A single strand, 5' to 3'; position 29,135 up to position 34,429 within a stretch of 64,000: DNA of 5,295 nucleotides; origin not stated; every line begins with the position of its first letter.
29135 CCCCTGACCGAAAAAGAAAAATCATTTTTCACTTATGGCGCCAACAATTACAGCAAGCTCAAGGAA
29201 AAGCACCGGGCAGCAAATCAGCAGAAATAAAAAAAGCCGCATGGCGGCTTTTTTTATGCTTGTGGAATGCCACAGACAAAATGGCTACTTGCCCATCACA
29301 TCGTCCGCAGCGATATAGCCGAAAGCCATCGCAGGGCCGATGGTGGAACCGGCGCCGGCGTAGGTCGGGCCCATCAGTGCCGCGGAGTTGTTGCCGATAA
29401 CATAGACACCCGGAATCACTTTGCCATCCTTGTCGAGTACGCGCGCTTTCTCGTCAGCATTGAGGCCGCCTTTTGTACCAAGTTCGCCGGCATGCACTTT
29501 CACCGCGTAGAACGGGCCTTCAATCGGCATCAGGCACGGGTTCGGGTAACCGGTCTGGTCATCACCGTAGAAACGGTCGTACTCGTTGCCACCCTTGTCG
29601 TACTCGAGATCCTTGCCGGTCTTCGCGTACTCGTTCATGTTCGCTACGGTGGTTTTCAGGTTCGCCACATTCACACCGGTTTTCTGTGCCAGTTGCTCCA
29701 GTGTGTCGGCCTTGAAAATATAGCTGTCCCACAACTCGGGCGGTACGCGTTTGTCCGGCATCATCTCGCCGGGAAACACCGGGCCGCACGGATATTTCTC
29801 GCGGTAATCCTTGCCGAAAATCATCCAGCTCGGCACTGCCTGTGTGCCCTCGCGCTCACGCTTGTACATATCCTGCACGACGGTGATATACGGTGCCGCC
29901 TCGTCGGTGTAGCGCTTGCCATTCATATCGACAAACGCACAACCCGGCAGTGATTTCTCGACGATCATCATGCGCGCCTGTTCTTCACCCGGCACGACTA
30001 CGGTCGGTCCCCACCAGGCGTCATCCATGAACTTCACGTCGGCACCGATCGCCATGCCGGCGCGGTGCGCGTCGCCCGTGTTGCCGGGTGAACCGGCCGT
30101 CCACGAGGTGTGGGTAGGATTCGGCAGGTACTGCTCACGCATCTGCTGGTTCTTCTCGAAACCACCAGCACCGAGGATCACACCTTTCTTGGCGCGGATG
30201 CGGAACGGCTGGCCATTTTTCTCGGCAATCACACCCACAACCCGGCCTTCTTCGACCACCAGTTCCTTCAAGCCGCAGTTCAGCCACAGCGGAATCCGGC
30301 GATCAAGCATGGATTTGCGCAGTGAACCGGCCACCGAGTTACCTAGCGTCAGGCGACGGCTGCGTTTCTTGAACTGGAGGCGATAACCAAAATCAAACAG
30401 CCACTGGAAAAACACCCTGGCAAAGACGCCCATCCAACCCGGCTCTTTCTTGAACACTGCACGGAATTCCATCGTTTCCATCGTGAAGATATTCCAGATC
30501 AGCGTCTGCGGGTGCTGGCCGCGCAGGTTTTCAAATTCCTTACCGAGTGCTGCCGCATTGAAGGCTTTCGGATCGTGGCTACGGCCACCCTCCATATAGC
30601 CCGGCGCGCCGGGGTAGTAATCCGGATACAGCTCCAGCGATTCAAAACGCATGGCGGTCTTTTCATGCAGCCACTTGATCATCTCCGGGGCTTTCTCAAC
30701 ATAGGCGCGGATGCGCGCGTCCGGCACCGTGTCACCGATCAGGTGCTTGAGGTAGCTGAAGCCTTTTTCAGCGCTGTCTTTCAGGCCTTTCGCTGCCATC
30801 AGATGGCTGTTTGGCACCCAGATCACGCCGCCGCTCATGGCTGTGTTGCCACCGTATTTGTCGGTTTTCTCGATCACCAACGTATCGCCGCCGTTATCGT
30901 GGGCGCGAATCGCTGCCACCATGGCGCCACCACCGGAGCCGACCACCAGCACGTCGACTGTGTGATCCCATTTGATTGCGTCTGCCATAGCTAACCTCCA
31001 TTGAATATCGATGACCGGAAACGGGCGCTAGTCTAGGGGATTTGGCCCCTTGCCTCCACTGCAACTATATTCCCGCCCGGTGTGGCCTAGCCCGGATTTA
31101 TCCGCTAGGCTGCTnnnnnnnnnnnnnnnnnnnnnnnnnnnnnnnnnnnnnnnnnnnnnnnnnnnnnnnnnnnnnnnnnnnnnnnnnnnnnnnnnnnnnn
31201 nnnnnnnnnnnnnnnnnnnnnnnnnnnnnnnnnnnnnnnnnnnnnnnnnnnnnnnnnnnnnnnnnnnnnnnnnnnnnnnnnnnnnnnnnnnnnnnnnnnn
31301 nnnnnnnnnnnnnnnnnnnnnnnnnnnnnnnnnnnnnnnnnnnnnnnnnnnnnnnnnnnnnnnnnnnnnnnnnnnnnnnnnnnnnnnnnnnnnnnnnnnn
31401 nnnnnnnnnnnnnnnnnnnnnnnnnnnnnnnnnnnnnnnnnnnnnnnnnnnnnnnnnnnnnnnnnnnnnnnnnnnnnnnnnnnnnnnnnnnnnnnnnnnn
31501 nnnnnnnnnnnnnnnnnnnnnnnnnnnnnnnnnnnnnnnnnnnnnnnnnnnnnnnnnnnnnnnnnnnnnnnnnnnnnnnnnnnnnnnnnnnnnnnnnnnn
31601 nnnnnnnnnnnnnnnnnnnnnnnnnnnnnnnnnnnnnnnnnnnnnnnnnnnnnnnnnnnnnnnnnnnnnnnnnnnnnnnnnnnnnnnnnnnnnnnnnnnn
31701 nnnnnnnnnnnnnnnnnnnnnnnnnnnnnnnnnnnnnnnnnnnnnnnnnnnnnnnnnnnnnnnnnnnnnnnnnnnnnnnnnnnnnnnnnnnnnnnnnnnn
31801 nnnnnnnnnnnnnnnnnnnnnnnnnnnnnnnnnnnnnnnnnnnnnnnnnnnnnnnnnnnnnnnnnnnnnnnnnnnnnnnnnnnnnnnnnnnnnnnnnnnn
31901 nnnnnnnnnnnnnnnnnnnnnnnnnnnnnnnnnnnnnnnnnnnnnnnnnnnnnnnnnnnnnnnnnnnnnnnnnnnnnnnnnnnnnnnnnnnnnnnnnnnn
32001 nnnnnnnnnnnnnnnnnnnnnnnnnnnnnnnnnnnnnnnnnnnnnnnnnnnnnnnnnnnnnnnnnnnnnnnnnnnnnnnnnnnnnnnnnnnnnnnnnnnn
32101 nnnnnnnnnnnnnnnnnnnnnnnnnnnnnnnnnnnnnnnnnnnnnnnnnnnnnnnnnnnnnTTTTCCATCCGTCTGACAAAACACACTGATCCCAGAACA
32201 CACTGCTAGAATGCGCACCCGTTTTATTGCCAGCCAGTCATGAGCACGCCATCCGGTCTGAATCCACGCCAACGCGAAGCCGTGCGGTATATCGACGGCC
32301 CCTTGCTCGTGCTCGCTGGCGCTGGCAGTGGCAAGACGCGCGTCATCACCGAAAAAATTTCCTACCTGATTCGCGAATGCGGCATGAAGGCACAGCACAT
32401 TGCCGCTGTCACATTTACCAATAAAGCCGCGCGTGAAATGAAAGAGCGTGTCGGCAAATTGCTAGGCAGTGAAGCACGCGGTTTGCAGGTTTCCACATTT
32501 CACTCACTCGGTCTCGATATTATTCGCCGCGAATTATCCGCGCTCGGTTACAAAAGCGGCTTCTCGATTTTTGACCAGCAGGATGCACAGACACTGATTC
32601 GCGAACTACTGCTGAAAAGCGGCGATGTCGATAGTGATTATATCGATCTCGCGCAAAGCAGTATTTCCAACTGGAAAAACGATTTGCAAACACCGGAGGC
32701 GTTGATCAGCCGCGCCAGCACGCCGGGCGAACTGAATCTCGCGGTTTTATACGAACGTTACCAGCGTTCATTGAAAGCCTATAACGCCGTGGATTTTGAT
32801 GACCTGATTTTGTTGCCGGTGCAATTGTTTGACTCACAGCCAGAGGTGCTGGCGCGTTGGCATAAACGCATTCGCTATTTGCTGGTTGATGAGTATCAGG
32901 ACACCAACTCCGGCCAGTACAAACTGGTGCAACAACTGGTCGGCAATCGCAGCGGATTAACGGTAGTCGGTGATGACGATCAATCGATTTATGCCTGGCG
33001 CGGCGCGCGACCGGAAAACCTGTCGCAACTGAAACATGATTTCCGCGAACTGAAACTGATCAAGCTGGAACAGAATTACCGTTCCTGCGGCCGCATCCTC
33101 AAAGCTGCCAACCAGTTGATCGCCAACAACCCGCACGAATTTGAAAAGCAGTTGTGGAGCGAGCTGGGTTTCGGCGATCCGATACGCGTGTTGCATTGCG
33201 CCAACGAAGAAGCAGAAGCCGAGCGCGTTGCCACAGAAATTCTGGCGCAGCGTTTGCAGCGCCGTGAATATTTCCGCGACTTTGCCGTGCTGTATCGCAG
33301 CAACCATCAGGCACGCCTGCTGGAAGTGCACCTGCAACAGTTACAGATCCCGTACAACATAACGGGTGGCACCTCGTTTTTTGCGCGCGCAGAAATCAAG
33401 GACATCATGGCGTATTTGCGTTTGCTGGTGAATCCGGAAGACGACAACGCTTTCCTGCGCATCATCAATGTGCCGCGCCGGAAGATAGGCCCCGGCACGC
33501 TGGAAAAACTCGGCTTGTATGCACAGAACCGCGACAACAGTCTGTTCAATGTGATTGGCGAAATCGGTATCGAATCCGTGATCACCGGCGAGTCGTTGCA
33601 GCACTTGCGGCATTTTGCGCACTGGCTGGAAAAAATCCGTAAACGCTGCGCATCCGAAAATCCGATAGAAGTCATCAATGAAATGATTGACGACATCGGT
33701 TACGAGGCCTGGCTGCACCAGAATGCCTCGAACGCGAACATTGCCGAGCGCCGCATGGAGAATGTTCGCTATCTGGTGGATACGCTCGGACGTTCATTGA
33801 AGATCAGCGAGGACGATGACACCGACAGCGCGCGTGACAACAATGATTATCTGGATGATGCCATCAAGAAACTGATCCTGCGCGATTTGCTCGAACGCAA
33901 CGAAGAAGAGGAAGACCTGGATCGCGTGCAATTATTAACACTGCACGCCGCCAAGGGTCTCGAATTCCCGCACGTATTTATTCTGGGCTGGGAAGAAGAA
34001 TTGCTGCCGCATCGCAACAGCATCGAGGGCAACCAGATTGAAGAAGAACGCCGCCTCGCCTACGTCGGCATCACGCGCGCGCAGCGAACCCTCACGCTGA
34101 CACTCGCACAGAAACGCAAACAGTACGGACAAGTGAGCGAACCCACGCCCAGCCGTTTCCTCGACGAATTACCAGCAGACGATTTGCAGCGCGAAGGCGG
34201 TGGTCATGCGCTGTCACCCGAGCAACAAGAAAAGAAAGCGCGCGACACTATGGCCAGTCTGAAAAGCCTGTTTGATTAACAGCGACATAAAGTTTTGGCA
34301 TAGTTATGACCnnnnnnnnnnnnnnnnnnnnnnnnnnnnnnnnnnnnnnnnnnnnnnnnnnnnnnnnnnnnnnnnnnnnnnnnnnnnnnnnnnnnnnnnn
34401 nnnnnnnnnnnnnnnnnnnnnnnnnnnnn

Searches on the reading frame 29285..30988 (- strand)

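Call 10: search_protein_families(library=pfam, proteins=[window:29285-30988:-], max_evalue=0.001)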
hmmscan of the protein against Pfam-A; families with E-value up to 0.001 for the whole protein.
window:29285-30988:- (567 aa): 6 families
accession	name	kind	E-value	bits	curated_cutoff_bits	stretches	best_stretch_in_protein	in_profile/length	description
PF00890.30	FAD_binding_2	-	1.1e-81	275.6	20.4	1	12-550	1-414/414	FAD binding domain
PF12831.13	FAD_oxidored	-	6.4e-10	39.3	27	1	12-59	1-48/416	FAD dependent oxidoreductase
PF07992.20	Pyr_redox_2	-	6.4e-05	22.9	26.1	1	12-52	2-43/291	Pyridine nucleotide-disulphide oxidoreductase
PF03486.20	HI0933_like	-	7e-05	22.8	50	1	12-54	2-44/244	HI0933-like protein Rossmann domain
PF01266.30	DAO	-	0.00021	21.4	27.9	0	12-109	1-108/353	FAD dependent oxidoreductase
PF13450.12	NAD_binding_8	-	0.00069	20.3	21.9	0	15-49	1-35/68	NAD(P)-binding Rossmann-like domain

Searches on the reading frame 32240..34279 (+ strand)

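Call 10: search_protein_families(library=pfam, proteins=[window:32240-34279:+], max_evalue=0.001)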
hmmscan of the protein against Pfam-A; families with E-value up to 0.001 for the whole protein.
window:32240-34279:+ (679 aa): 6 families
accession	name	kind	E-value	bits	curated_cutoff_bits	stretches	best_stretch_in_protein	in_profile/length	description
PF00580.27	UvrD-helicase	-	6.6e-91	305.2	23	1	7-268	1-270/271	UvrD/REP helicase N-terminal domain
PF13361.12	UvrD_C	-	1.1e-72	245.8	25.6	1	274-624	1-349/350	UvrD-like helicase C-terminal domain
PF13245.12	AAA_19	-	1.3e-24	87.3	25.1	1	11-252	1-132/134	AAA domain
PF13538.12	UvrD_C_2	-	8.5e-08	32.4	27.4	1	565-620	4-51/52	UvrD-like helicase C-terminal domain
PF01443.25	Viral_helicase1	-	2.6e-07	31.1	21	0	557-619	178-225/228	Viral superfamily 1 RNA helicase core domain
PF13604.12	AAA_30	-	8.9e-07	29.3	27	1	7-72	2-67/191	AAA domain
